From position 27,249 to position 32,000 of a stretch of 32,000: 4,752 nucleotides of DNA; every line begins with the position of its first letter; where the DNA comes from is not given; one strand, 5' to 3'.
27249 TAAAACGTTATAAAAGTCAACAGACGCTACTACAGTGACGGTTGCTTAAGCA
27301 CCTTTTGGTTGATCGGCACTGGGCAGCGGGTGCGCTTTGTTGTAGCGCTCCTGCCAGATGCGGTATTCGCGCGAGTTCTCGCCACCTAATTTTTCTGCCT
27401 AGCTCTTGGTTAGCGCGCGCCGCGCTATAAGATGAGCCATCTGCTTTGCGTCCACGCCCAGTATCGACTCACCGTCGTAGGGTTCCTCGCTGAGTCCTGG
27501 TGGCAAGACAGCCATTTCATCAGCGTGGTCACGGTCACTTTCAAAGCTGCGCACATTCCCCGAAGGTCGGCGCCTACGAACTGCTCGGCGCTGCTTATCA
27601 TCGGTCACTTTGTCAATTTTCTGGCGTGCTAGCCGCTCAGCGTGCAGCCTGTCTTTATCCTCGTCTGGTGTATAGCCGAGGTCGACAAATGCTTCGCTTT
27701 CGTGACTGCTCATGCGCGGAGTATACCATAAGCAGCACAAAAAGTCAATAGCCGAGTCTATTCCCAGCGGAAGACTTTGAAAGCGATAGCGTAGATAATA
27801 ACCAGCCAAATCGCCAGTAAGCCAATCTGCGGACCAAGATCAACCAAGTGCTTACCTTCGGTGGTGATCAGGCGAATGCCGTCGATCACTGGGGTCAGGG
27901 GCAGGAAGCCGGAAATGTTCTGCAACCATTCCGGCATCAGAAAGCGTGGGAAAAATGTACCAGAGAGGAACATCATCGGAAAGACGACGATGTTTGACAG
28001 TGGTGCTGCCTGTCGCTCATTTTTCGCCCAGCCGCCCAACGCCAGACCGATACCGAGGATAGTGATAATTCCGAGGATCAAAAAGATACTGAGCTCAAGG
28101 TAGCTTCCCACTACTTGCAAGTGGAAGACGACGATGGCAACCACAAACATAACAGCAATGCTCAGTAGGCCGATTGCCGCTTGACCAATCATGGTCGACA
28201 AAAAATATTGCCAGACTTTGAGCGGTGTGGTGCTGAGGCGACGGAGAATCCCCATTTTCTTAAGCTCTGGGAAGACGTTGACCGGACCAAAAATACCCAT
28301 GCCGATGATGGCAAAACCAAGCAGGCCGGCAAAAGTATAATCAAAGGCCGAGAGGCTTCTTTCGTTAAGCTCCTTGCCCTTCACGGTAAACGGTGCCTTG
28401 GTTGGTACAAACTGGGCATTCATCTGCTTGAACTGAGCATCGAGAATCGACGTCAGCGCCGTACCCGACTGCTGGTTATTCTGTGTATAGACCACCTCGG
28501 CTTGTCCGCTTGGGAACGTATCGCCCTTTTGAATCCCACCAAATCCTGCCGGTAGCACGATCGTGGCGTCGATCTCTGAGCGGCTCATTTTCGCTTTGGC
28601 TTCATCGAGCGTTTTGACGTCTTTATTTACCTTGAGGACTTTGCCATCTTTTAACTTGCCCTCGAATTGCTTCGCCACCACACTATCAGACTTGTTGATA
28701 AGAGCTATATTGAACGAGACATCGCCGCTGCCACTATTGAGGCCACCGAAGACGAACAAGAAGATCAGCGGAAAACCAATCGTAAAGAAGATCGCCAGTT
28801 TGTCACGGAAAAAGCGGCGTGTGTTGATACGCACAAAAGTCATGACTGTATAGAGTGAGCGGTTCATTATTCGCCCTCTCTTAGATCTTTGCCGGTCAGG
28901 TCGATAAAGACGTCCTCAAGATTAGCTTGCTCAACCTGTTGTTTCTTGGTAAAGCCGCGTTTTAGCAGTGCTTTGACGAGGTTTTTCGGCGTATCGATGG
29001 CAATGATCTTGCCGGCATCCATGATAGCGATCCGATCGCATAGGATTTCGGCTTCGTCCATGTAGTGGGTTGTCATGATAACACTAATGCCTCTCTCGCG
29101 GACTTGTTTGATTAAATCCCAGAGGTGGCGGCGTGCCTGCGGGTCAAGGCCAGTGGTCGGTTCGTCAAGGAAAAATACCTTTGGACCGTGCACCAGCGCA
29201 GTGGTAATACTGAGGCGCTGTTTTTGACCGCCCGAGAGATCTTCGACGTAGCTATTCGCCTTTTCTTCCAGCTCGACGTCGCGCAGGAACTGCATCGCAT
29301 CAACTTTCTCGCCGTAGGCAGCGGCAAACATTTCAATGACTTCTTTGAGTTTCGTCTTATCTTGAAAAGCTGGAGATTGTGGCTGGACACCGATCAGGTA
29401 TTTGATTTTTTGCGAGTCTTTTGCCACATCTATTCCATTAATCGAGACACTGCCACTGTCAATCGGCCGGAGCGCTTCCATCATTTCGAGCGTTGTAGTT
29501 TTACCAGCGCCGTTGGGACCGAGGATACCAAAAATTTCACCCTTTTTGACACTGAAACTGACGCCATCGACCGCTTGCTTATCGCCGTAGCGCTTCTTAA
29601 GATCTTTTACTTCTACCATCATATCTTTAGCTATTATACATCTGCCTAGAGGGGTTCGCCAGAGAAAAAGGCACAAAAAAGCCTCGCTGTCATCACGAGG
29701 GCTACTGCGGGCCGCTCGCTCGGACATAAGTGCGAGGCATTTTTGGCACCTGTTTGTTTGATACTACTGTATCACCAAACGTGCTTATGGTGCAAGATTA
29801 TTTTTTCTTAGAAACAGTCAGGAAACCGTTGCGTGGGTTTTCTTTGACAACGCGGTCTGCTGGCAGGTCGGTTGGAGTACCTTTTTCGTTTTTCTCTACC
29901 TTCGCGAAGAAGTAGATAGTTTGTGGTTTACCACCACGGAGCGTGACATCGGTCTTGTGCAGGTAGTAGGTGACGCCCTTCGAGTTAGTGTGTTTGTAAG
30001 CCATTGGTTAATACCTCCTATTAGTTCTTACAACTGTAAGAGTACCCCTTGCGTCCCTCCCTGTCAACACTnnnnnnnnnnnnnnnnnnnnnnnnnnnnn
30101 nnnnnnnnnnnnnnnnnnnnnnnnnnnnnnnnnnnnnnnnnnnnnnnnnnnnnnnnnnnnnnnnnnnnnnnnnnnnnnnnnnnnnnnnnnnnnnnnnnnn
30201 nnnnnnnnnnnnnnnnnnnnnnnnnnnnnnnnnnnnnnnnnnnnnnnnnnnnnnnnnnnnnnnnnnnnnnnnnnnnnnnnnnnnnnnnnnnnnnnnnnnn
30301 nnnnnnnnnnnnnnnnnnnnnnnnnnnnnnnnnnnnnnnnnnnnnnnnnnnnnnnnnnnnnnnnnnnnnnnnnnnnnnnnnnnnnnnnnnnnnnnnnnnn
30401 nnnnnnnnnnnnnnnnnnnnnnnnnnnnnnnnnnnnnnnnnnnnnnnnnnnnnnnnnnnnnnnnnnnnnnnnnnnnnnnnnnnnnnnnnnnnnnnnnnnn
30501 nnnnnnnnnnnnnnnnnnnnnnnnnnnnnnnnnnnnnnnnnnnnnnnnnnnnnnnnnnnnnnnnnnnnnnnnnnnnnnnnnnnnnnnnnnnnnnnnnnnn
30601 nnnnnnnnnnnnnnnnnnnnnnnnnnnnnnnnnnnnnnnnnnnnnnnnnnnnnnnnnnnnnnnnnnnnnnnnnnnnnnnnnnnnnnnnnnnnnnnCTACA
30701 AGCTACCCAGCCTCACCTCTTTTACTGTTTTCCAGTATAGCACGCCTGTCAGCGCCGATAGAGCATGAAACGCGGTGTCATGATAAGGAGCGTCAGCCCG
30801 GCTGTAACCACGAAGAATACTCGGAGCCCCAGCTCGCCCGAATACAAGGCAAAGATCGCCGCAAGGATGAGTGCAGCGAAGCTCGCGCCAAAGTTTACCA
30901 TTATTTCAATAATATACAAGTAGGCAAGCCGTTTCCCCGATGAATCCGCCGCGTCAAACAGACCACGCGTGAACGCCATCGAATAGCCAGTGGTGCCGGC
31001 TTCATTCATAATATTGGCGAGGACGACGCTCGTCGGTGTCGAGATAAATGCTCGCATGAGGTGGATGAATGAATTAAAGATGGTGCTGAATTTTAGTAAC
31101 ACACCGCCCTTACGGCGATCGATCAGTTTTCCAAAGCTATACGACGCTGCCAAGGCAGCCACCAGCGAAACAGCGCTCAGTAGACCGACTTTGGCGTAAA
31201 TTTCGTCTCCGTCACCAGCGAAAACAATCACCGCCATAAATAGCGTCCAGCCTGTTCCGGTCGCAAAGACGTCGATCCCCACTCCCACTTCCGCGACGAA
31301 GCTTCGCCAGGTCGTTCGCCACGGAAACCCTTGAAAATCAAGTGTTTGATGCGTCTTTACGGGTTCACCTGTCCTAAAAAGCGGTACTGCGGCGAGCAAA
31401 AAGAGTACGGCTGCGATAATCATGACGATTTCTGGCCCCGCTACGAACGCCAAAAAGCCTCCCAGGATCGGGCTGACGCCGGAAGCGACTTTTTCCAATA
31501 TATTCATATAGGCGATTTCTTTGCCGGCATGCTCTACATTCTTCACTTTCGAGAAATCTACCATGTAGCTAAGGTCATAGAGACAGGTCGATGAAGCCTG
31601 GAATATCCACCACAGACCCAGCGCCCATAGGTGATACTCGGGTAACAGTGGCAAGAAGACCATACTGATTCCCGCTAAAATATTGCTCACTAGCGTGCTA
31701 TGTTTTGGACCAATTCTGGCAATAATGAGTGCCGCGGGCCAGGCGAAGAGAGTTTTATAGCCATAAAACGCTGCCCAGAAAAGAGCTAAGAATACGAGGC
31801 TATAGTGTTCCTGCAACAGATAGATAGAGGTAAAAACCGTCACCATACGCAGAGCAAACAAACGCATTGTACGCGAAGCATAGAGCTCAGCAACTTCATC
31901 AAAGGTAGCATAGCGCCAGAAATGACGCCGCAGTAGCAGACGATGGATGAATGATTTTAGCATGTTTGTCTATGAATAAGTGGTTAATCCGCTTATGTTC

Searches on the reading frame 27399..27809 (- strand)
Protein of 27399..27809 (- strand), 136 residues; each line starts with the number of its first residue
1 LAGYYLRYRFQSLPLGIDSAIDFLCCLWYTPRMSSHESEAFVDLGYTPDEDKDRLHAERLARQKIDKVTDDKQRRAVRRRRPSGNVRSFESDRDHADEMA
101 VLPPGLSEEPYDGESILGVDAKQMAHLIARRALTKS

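Call 54: search_protein_families(library=pfam, proteins=[window:27399-27809:-], max_evalue=0.01)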
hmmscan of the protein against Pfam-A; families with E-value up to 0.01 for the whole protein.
window:27399-27809:- (136 aa): 1 family
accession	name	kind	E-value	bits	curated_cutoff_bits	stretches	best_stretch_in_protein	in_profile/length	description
PF23429.1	DUF7116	-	0.0078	16.6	27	1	39-100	6-72/99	Family of unknown function (DUF7116)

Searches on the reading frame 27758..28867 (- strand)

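Call 54: search_protein_families(library=pfam, proteins=[window:27758-28867:-], max_evalue=0.01)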
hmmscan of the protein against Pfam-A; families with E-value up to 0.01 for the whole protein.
window:27758-28867:- (369 aa): 3 families
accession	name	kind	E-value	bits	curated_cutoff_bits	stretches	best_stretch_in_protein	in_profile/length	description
PF12698.13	ABC2_membrane_3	-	1.7e-44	152.8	31.6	1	26-363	4-346/347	ABC-2 family transporter protein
PF01061.29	ABC2_membrane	-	6.1e-25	88.4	26.9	1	176-333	50-208/211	ABC-2 type transporter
PF12679.13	ABC2_membrane_2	-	0.00014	21.7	27.2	1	13-367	5-279/283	ABC-2 family transporter protein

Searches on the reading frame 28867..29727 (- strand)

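Call 54: search_protein_families(library=pfam, proteins=[window:28867-29727:-], max_evalue=0.01)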
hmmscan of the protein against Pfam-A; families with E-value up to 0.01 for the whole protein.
window:28867-29727:- (286 aa): 8 families
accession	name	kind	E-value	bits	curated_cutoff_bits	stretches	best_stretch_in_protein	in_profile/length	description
PF00005.33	ABC_tran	-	1.3e-29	104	25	1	54-192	2-137/137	ABC transporter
PF13304.12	AAA_21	-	2.5e-16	61.1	27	2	147-221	221-298/304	AAA domain, putative AbiEii toxin, Type IV TA system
PF13175.12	AAA_15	-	4.3e-06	27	32.1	1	155-221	292-369/374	AAA ATPase domain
PF02463.25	SMC_N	-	3.8e-05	23.6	40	0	155-223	134-199/220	RecF/RecN/SMC N terminal domain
PF13476.12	AAA_23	-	0.00024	22.2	27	1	63-83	19-39/201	AAA domain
PF02702.23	KdpD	-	0.0056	16.6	26.1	0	164-221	65-123/210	Osmosensitive K+ channel His kinase sensor domain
PF09818.15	ABC_ATPase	-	0.0062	16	23.2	0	51-84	70-100/283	P-loop domain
PF13401.12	AAA_22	-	0.0076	17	27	0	68-218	10-120/130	AAA domain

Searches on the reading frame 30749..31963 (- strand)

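Call 54: search_protein_families(library=pfam, proteins=[window:30749-31963:-], max_evalue=0.01)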
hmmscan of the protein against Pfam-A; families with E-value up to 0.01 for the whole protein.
window:30749-31963:- (404 aa): 1 family
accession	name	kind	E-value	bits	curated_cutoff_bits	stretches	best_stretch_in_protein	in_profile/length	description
PF07690.21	MFS_1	-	4.9e-14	52.5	33.4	1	34-332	8-313/347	Major Facilitator Superfamily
